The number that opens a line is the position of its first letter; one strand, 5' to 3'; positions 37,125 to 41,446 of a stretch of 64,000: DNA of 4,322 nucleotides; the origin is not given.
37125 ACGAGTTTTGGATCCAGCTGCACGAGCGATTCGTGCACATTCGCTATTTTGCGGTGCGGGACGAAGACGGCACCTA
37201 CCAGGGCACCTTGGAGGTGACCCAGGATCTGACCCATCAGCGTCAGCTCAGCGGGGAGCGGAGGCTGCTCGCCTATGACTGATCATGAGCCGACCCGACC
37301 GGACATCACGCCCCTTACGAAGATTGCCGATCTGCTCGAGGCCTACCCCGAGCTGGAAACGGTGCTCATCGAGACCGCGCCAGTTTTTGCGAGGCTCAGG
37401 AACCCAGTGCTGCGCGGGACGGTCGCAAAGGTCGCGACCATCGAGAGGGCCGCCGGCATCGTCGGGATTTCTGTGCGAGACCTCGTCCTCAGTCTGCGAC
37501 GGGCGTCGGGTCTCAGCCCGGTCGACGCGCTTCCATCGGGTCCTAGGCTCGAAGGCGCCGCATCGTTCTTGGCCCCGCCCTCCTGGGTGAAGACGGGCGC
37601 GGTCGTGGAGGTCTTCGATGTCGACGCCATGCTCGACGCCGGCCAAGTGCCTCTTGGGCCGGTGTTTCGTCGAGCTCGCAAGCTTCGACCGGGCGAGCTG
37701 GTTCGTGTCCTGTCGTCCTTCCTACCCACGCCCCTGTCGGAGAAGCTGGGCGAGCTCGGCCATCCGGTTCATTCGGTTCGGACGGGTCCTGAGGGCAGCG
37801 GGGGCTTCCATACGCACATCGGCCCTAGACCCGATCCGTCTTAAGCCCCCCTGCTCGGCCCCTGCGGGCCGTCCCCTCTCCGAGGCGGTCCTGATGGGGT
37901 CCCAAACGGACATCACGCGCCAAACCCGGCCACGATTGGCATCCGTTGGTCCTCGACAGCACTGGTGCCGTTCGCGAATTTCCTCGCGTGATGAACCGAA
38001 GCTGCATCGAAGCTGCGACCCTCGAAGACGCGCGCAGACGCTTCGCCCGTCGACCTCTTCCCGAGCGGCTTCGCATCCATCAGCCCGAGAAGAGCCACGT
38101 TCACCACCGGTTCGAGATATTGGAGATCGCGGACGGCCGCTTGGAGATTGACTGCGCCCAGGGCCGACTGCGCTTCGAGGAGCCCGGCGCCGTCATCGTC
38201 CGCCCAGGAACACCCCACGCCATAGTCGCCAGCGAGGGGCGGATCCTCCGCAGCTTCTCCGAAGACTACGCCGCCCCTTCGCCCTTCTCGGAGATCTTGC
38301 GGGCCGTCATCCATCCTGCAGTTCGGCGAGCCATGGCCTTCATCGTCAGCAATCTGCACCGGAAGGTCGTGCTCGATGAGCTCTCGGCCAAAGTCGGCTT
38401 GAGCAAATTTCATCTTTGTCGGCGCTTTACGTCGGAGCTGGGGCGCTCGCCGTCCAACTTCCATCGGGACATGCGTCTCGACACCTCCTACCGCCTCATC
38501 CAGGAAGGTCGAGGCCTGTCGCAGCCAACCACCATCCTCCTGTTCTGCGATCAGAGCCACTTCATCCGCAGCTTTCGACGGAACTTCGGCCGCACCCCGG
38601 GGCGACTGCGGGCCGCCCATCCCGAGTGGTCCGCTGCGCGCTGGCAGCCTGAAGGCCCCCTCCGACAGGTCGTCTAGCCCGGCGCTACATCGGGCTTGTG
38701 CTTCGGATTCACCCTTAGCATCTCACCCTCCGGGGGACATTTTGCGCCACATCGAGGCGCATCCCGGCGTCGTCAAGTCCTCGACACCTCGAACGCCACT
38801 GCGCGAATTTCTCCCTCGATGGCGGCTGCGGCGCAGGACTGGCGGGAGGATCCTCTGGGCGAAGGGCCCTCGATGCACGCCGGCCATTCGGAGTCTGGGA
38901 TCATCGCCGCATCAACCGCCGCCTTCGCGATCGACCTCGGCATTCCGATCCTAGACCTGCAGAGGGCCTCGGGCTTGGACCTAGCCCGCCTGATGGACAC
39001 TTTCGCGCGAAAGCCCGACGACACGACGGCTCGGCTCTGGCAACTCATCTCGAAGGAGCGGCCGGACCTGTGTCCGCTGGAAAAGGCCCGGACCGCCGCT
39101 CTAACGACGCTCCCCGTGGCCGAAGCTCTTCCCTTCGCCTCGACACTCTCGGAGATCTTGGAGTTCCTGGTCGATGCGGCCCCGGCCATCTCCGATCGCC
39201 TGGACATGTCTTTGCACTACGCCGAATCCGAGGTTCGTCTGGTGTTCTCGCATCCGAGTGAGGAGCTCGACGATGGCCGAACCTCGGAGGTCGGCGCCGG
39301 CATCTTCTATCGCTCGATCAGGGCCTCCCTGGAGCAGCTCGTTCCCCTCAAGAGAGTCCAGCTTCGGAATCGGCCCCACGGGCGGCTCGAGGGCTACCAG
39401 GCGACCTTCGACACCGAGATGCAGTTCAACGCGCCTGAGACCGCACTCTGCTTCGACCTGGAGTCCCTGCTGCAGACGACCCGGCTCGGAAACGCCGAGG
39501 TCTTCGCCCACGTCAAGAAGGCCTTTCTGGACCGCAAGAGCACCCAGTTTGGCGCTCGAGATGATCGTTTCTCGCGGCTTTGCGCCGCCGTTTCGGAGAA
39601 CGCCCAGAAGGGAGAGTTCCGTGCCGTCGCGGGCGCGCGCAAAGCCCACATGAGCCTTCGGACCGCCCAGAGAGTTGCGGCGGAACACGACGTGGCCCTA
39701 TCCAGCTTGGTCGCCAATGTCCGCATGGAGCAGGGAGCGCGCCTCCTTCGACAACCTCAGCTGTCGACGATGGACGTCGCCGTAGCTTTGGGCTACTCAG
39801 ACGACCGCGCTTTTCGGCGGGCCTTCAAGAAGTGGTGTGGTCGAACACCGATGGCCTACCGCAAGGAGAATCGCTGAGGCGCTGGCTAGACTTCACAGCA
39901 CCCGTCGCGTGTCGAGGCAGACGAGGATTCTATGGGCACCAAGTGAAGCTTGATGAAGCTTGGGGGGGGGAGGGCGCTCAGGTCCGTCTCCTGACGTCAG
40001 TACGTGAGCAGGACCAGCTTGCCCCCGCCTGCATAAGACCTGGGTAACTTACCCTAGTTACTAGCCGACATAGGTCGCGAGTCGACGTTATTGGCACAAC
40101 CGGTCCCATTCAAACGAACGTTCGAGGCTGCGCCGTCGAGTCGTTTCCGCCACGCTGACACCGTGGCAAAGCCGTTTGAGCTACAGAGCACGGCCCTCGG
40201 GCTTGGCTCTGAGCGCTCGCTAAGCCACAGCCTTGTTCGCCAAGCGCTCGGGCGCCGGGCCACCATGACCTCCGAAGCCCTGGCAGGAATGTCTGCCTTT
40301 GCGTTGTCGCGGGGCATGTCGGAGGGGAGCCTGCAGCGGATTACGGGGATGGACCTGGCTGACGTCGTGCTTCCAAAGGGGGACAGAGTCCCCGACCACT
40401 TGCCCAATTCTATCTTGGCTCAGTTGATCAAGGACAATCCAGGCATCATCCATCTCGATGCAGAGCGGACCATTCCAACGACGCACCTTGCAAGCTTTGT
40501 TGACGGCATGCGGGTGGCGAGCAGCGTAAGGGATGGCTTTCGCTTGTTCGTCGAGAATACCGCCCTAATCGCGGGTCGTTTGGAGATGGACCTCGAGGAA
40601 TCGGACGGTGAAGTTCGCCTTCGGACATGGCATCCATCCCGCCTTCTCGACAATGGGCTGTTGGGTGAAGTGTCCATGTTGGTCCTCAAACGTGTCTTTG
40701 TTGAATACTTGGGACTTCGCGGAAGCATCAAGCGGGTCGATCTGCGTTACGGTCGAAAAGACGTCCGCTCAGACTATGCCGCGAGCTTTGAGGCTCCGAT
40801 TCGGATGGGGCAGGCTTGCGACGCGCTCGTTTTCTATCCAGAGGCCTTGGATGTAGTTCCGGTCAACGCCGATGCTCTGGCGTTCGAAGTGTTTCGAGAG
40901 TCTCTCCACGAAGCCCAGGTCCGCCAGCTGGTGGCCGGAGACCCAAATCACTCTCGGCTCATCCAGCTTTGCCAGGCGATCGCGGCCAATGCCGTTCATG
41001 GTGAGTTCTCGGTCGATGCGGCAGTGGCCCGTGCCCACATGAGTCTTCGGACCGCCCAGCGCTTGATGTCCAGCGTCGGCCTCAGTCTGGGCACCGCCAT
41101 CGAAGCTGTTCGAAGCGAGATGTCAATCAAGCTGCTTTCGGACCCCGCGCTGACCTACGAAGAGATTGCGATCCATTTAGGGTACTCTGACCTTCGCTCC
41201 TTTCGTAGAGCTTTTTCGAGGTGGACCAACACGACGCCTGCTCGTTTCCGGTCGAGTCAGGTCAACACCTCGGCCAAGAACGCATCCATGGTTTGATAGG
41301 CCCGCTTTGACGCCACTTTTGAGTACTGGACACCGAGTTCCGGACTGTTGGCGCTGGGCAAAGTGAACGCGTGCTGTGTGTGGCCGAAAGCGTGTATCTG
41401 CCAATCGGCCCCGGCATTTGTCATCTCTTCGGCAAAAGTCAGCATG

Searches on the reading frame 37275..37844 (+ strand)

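Call 60: search_protein_families(library=pfam, max_evalue=0.0001, proteins=[window:37275-37844:+])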
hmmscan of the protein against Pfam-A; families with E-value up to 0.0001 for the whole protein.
window:37275-37844:+ (189 aa): 2 families
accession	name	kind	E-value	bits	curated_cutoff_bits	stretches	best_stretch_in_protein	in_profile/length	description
PF08984.16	DUF1858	-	2.8e-14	53.4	32.2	1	11-71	1-59/59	Domain of unknown function (DUF1858)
PF10006.14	DUF2249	-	1.1e-05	25.6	29.5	1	121-173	7-62/70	Uncharacterized conserved protein (DUF2249)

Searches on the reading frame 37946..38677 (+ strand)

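Call 60: search_protein_families(library=pfam, max_evalue=0.0001, proteins=[window:37946-38677:+])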
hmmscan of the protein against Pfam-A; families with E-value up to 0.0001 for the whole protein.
window:37946-38677:+ (243 aa): 2 families
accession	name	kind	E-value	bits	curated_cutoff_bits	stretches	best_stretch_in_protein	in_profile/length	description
PF12833.13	HTH_18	-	2e-15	57.2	33.6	1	146-223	1-79/80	Helix-turn-helix domain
PF00165.29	HTH_AraC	-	4.2e-13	49.5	26.6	1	135-172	3-40/42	Bacterial regulatory helix-turn-helix proteins, AraC family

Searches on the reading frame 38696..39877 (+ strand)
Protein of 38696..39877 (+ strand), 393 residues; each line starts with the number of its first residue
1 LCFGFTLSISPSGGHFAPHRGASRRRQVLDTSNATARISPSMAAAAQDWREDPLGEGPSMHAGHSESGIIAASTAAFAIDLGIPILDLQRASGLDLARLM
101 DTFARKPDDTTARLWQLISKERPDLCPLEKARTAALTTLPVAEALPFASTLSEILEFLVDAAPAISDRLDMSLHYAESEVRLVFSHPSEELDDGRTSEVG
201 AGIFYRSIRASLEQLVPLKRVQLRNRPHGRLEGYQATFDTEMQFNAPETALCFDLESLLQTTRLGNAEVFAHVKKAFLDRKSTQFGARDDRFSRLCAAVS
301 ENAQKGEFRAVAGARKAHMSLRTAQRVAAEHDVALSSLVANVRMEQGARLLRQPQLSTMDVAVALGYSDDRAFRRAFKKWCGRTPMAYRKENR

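Call 60: search_protein_families(library=pfam, max_evalue=0.0001, proteins=[window:38696-39877:+])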
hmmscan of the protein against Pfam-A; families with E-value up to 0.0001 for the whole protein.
window:38696-39877:+ (393 aa): 3 families
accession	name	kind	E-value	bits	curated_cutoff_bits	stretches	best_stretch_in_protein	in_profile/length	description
PF12833.13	HTH_18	-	2.6e-16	60.1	33.6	1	314-390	2-79/80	Helix-turn-helix domain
PF12625.12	Arabinose_bd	-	8.9e-14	52.4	27.6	1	82-258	1-181/185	Arabinose-binding domain of AraC transcription regulator, N-term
PF00165.29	HTH_AraC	-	9.4e-07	29.3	26.6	1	360-390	13-42/42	Bacterial regulatory helix-turn-helix proteins, AraC family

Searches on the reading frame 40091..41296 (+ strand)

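Call 60: search_protein_families(library=pfam, max_evalue=0.0001, proteins=[window:40091-41296:+])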
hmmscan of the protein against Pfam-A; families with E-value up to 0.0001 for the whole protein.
window:40091-41296:+ (401 aa): 3 families
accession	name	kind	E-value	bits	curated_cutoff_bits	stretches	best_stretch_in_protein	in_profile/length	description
PF12833.13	HTH_18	-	5.2e-15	55.9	33.6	1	313-388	3-79/80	Helix-turn-helix domain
PF12625.12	Arabinose_bd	-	2e-12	48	27.6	1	129-254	55-182/185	Arabinose-binding domain of AraC transcription regulator, N-term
PF00165.29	HTH_AraC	-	8.2e-07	29.5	26.6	1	357-387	12-41/42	Bacterial regulatory helix-turn-helix proteins, AraC family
